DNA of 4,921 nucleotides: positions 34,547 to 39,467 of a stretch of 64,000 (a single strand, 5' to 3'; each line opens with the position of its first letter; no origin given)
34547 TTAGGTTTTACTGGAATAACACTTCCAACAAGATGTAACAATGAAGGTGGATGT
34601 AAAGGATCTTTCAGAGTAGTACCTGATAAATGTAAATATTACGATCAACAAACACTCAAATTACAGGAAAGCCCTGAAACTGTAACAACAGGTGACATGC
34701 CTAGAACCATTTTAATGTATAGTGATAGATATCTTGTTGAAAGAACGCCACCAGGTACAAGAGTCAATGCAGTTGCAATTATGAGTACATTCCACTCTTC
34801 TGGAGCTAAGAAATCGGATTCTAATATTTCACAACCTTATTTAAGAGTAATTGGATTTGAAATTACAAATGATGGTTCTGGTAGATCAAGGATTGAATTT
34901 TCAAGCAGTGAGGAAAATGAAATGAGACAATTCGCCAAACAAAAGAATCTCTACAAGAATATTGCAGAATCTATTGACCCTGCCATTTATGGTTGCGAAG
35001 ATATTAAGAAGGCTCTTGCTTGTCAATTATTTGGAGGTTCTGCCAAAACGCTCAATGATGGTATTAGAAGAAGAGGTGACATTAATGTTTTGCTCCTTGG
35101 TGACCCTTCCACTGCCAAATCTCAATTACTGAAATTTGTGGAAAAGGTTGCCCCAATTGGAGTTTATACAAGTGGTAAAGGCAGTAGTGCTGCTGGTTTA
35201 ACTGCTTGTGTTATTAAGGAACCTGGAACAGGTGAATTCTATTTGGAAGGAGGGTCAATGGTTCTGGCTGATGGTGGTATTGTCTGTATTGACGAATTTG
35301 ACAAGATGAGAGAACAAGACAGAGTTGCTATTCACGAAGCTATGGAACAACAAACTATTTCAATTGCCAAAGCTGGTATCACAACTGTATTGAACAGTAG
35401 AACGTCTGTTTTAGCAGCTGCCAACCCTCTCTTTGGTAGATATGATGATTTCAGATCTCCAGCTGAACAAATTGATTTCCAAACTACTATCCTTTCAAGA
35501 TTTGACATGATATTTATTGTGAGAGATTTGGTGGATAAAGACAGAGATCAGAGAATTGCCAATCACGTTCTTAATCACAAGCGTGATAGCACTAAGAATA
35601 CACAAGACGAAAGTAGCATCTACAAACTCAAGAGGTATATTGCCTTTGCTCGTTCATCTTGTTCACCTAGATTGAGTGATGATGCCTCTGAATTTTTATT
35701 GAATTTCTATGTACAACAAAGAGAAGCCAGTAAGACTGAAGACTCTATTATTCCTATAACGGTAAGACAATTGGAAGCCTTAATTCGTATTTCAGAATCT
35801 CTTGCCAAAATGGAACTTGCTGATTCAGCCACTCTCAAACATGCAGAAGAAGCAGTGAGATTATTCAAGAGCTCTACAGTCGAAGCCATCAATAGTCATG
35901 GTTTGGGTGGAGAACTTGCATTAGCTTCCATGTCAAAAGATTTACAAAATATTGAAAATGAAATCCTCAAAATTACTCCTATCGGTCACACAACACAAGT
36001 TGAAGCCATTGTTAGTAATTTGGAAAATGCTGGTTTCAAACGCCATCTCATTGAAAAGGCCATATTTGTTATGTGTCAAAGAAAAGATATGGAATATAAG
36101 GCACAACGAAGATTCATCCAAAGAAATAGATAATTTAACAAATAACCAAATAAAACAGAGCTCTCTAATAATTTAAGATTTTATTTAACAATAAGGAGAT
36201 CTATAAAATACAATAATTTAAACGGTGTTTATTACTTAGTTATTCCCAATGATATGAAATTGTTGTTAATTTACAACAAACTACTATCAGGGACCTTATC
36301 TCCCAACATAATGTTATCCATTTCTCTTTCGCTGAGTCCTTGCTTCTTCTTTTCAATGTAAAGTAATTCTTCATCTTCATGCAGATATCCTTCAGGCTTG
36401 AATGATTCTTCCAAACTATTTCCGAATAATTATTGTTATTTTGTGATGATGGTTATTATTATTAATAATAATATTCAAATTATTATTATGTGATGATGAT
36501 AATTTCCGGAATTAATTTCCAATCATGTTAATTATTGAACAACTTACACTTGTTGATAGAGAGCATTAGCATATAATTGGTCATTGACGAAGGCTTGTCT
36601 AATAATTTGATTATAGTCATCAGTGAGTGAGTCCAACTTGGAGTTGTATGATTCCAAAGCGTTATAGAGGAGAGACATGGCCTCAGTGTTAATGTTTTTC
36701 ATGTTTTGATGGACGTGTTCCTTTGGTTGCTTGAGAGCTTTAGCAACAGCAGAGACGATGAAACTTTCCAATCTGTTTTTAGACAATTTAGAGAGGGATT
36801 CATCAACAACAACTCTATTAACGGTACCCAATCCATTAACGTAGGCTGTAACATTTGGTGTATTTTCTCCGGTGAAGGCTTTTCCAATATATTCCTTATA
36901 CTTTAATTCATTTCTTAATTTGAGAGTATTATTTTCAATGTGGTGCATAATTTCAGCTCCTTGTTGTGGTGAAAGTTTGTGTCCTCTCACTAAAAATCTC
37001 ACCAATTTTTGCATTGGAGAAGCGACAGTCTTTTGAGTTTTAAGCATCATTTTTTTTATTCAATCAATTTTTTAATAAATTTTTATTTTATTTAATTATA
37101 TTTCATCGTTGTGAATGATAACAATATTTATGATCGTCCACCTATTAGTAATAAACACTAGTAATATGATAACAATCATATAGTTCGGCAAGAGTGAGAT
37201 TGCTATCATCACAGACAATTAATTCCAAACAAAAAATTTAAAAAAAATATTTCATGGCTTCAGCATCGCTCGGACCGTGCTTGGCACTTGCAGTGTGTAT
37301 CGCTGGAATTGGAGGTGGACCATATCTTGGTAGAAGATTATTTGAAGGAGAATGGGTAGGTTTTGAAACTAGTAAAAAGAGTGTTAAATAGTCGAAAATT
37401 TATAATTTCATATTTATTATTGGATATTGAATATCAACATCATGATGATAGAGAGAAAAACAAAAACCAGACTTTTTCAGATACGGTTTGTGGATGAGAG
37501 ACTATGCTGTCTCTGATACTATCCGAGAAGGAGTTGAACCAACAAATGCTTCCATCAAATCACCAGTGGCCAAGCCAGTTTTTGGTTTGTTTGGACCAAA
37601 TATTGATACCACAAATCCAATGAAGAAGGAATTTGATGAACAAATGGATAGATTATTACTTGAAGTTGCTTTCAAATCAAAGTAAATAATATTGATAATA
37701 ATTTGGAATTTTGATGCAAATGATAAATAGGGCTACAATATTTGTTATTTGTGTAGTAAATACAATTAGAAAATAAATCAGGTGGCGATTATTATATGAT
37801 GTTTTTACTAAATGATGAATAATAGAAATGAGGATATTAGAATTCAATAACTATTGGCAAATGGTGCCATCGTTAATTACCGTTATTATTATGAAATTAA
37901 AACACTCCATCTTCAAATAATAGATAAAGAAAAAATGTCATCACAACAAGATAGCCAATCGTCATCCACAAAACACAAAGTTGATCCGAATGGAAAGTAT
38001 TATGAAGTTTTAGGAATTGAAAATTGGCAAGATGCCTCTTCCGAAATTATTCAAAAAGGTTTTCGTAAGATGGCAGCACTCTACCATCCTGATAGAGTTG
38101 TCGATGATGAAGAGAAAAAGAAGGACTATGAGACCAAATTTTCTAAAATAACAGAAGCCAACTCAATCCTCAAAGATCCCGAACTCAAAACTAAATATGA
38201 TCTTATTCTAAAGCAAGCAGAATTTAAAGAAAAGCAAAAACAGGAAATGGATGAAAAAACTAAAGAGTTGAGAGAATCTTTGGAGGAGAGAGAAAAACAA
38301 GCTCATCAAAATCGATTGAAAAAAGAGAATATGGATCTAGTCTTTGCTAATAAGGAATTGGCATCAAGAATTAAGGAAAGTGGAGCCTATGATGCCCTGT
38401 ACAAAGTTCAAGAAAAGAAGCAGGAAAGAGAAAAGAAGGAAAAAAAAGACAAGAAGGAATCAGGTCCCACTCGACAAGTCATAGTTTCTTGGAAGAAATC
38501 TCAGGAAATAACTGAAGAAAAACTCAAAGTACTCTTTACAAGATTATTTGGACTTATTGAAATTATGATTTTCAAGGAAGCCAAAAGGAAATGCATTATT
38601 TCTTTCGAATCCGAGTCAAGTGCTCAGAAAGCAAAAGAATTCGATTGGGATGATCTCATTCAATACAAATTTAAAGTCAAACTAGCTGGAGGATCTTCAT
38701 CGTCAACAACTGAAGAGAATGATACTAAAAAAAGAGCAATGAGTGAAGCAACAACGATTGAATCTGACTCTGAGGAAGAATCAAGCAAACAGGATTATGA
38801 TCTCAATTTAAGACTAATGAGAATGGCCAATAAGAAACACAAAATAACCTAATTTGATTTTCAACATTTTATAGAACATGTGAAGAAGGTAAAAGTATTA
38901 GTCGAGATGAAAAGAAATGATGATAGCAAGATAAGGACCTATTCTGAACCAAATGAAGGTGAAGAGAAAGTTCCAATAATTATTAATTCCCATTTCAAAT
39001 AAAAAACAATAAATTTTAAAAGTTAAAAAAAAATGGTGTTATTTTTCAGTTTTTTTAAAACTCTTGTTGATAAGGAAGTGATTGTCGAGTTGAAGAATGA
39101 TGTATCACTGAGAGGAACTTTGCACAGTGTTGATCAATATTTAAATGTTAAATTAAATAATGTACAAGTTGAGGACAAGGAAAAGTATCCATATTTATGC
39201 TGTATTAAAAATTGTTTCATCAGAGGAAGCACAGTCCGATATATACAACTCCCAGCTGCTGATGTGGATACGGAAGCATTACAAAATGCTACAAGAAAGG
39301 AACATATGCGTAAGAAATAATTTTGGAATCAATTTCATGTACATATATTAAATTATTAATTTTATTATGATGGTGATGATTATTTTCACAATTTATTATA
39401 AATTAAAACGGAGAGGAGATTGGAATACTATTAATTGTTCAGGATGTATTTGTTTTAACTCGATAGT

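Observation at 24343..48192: Recurrent GGCGCC(AAA) E2F-like elements in the promoters of cell-cycle genes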

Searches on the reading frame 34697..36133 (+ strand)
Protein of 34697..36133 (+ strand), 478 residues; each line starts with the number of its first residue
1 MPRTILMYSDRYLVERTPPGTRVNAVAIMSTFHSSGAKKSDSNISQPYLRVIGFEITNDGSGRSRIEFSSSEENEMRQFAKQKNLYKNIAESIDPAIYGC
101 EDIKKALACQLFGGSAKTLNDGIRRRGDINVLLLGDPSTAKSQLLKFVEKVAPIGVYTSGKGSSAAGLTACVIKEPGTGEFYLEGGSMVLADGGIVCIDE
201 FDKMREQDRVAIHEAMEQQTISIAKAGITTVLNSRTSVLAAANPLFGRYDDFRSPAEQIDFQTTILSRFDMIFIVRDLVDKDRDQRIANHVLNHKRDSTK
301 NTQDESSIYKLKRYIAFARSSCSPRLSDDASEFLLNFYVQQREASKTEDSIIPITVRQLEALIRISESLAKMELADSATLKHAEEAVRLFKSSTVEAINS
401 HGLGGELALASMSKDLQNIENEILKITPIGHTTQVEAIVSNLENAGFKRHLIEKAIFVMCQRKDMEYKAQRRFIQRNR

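Call 6: search_protein_families(library=pfam, proteins=[window:34697-36133:+])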
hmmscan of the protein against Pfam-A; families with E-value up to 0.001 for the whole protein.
window:34697-36133:+ (478 aa): 4 families
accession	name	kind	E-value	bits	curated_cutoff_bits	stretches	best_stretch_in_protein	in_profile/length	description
PF00493.29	MCM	-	3.4e-102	340.7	23.3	1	73-294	2-223/224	MCM P-loop domain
PF17855.7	MCM_lid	-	2.9e-27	95.4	27.4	1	310-393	2-86/87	MCM AAA-lid domain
PF21933.2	MCM5_C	-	8.4e-13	48.5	27.2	1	418-476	1-59/59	MCM5, C-terminal domain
PF01078.27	Mg_chelatase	-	1e-05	25.5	20.3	1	179-245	94-159/207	Magnesium chelatase, subunit ChlI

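Call 12: find_homologous_proteins(query=window:34697-36133:+, max_evalue=1e-100)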
Query window:34697-36133:+ (478 aa): 4532 proteins with E <= 1e-100 among 8000 candidates; the best 120 are listed.
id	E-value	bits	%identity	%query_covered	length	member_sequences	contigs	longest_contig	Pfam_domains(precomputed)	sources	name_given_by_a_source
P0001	2.5e-290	981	92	100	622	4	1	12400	PF17855.8,PF00493.30,PF21933.3,PF01078.28,PF17207.10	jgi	-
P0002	5.9e-280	946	89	100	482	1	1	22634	PF17855.8,PF00493.30,PF21933.3,PF01078.28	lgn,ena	-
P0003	6.7e-279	943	89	100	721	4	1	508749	PF14551.12,PF17855.8,PF00493.30,PF21933.3,PF17207.10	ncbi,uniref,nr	ncbi:hypothetical protein C9374_007961 [Naegleria lovaniensis]|uniref:DNA replication licensing fact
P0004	7.9e-257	870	82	100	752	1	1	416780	PF14551.12,PF17855.8,PF00493.30,PF21933.3,PF01078.28,PF17207.10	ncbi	ncbi:hypothetical protein ABK040_003230 [Willaertia magna]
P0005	1.1e-190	652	65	100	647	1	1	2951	PF17855.8,PF00493.30,PF21933.3,PF01078.28,PF17207.10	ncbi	-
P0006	3.3e-188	644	63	100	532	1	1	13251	PF17855.8,PF00493.30,PF21933.3,PF01078.28,PF17207.10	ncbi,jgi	jgi:DNA replication licensing factor MCM5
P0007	4.3e-186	637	64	100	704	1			PF14551.12,PF17855.8,PF00493.30,PF21933.3,PF01078.28,PF17207.10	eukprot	eukprot:gene10059-2482_t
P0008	1.3e-184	632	62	100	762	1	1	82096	PF14551.12,PF17855.8,PF00493.30,PF21933.3,PF01078.28,PF17207.10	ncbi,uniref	ncbi:DNA replication licensing factor MCM5 [Acrasis kona]|uniref:DNA replication licensing factor MC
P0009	4.8e-184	630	63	100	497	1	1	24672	PF17855.8,PF00493.30,PF21933.3,PF01078.28,PF17207.10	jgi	jgi:DNA replication licensing factor MCM5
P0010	1.2e-176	606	61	100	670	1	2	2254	PF17855.8,PF00493.30,PF21933.3,PF01078.28,PF17207.10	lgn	-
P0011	6.7e-168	577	66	88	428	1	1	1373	PF17855.8,PF00493.30,PF21933.3,PF01078.28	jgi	-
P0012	3.8e-166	571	59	100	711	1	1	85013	PF14551.12,PF17855.8,PF00493.30,PF21933.3,PF01078.28,PF17207.10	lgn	-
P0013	1.9e-162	559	58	98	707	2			PF14551.12,PF17855.8,PF00493.30,PF21933.3,PF01078.28,PF17207.10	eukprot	eukprot:CAMPEP_0117437884 /NCGR_PEP_ID=MMETSP0759-20121206/1762_1 /TAXON_ID=63605 /ORGANISM="Percolo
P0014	2.0e-162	559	56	100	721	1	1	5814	PF14551.12,PF17855.8,PF00493.30,PF21933.3,PF01078.28,PF17207.10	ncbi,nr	ncbi:minichromosome maintenance protein 5 [Linderina pennispora]|nr:minichromosome maintenance prote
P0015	1.1e-161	557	55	100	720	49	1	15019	PF14551.12,PF17855.8,PF00493.30,PF21933.3,PF07728.21,PF01078.28,PF17207.10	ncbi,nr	ncbi:minichromosome maintenance protein 5 [Coemansia sp. RSA 2671]|nr:minichromosome maintenance pro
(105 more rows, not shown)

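Call 14: find_encoding_contigs(protein=P0003, flank=10000, max_places=3)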
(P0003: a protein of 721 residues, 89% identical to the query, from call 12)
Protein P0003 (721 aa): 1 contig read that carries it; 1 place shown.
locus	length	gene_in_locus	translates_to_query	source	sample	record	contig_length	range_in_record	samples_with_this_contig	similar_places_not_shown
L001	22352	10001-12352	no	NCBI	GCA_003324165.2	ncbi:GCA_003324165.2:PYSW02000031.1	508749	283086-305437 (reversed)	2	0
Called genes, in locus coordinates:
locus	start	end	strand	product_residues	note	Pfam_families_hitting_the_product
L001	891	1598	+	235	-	PF00753:Lactamase_B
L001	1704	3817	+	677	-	PF00651:BTB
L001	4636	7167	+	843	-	-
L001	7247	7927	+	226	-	PF14382:ECR1_N, PF10447:EXOSC1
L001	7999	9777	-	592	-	-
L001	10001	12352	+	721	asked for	PF14551:MCM_N, PF17207:MCM_OB, PF00493:MCM, PF17855:MCM_lid, PF21933:MCM5_C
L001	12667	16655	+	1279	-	-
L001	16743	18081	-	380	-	PF10188:Oscp1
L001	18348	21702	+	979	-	-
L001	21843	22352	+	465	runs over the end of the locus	PF01159:Ribosomal_L6e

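Call 15: find_encoding_contigs(protein=P0004, flank=10000, max_places=3)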
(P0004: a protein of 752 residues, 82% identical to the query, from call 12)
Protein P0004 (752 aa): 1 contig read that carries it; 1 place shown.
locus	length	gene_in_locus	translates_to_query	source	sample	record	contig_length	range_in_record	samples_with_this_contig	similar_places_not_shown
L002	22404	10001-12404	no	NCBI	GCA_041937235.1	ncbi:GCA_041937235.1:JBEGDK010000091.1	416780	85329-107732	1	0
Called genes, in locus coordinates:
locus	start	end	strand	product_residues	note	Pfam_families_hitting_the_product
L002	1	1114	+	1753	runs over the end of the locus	PF02825:WWE, PF00632:HECT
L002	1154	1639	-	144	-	-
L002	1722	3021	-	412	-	PF00294:PfkB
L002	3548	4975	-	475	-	-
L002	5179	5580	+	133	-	-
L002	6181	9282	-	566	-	PF07974:EGF_2 (faint), PF00069:Pkinase (faint), PF07714:PK_Tyr_Ser-Thr (faint)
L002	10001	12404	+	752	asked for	PF14551:MCM_N, PF17207:MCM_OB, PF00493:MCM, PF01078:Mg_chelatase (faint), PF17855:MCM_lid, PF21933:MCM5_C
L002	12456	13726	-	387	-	PF00071:Ras, PF08477:Roc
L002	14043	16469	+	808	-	PF02375:JmjN, PF02373:JmjC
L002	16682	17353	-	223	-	-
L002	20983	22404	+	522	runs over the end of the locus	PF00069:Pkinase, PF07714:PK_Tyr_Ser-Thr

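Call 16: find_encoding_contigs(protein=P0002, flank=10000, max_places=3)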
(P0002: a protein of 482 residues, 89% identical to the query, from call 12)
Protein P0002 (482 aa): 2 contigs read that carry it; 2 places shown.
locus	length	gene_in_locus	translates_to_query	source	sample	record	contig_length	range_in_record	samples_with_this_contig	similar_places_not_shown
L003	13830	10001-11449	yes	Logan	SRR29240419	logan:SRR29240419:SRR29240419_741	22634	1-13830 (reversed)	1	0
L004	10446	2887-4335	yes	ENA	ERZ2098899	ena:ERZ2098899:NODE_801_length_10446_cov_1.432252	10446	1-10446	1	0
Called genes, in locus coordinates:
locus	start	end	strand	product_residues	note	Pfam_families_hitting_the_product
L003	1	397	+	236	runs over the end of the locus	PF00753:Lactamase_B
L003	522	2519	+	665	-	PF00651:BTB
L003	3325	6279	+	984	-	-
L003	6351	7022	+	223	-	PF14382:ECR1_N, PF10447:EXOSC1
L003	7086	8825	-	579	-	-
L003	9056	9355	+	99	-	PF14551:MCM_N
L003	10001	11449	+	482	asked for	PF00493:MCM, PF01078:Mg_chelatase (faint), PF17855:MCM_lid, PF21933:MCM5_C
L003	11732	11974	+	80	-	-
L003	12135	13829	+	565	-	?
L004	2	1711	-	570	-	?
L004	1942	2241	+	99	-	PF14551:MCM_N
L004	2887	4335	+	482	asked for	PF00493:MCM, PF01078:Mg_chelatase (faint), PF17855:MCM_lid, PF21933:MCM5_C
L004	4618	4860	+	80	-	-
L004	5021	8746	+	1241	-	-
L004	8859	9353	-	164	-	-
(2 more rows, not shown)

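Call 26: find_encoding_contigs(protein=P0001, flank=10000, max_places=3)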
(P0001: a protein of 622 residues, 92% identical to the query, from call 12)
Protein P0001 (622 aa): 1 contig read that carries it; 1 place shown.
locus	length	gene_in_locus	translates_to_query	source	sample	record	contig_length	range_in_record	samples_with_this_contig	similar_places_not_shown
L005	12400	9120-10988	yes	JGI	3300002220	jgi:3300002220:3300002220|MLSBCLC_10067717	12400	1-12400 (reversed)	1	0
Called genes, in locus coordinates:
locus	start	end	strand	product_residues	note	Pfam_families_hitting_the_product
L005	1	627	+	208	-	?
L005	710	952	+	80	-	-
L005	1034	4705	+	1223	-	PF08801:Nucleoporin_N, PF03177:Nucleoporin_C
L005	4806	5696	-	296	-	PF14622:Ribonucleas_3_3 (weak), PF00636:Ribonuclease_3, PF00035:dsrm, PF22892:DSRM_MRPL44 (weak)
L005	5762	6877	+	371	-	PF08698:Fcf2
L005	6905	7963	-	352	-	PF05172:RRM_Nup35, PF14605:Nup35_RRM_2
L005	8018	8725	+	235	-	PF14382:ECR1_N, PF22625:ECR1_N_2 (faint), PF10447:EXOSC1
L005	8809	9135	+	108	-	PF14551:MCM_N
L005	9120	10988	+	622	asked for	PF17207:MCM_OB, PF00493:MCM, PF01078:Mg_chelatase (faint), PF17855:MCM_lid, PF21933:MCM5_C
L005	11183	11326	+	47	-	-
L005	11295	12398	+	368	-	?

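Call 51: find_encoding_contigs(protein=P0008, flank=3000, max_places=2)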
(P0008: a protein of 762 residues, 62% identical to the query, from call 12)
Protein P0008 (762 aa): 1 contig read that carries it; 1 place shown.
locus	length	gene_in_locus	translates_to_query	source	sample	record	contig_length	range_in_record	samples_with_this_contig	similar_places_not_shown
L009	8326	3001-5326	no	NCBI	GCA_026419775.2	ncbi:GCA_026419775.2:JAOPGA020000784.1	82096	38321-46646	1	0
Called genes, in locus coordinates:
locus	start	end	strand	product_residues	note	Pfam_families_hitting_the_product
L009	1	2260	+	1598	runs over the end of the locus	PF28455:CCDC17_C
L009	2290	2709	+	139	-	-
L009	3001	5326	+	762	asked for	PF14551:MCM_N, PF17207:MCM_OB, PF01078:Mg_chelatase (faint), PF00493:MCM, PF17855:MCM_lid, PF21933:MCM5_C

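Call 52: find_encoding_contigs(protein=P0012, flank=3000, max_places=2)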
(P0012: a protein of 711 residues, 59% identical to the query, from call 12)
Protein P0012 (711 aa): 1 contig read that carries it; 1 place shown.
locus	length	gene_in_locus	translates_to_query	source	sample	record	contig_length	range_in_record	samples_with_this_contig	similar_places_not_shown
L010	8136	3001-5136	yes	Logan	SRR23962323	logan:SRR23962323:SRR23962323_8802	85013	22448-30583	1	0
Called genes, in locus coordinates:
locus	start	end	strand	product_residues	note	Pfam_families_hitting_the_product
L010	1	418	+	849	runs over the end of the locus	-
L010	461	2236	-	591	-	PF02765:POT1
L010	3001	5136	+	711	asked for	PF14551:MCM_N, PF17207:MCM_OB, PF00493:MCM, PF01078:Mg_chelatase (faint), PF17855:MCM_lid, PF21933:MCM5_C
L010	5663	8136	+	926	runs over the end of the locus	-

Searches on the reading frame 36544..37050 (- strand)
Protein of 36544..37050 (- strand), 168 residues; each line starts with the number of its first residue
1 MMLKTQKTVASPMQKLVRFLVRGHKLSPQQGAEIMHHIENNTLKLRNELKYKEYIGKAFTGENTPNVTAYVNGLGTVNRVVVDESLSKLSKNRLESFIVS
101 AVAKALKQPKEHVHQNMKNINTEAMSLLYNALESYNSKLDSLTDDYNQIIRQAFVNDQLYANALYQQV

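Call 6: search_protein_families(library=pfam, proteins=[window:36544-37050:-])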
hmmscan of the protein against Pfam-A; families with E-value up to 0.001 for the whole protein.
window:36544-37050:- (168 aa): 1 family
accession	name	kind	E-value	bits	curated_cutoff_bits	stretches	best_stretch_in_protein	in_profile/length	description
PF02575.21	YbaB_DNA_bd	-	2.3e-07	31.3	25.5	1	38-121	7-87/91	YbaB/EbfC DNA-binding family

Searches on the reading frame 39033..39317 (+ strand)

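Call 37: search_protein_families(library=pfam, proteins=[window:39033-39317:+], max_evalue=0.01)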
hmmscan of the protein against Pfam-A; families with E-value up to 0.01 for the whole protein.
window:39033-39317:+ (95 aa): 1 family
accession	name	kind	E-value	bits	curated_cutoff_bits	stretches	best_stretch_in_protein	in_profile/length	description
PF01423.28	LSM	-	7.1e-18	64.5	23.4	1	7-72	2-65/66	LSM domain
